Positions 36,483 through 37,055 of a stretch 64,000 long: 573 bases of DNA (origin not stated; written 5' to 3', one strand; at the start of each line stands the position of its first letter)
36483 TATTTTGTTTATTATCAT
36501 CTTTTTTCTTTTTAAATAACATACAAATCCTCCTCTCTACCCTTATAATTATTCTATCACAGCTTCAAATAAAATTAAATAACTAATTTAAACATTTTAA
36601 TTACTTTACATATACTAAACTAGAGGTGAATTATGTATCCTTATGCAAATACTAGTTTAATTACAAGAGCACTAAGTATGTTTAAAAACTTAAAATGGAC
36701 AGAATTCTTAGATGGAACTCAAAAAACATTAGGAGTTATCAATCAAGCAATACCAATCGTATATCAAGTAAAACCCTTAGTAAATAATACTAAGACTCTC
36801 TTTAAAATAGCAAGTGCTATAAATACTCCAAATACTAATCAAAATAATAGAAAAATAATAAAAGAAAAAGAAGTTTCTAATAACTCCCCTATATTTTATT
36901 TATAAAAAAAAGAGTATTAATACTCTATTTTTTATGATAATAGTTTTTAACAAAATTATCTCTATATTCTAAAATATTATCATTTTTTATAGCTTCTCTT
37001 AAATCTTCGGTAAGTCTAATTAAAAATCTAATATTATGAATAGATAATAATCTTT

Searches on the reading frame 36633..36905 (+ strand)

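Call 67: search_protein_families(library=pfam, proteins=[window:36633-36905:+], max_evalue=1)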
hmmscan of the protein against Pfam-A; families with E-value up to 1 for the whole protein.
window:36633-36905:+ (90 aa): 1 family
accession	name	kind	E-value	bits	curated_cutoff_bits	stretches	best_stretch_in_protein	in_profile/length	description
PF14181.11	YqfQ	-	1.8e-05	25.4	27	1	23-82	52-112/166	YqfQ-like protein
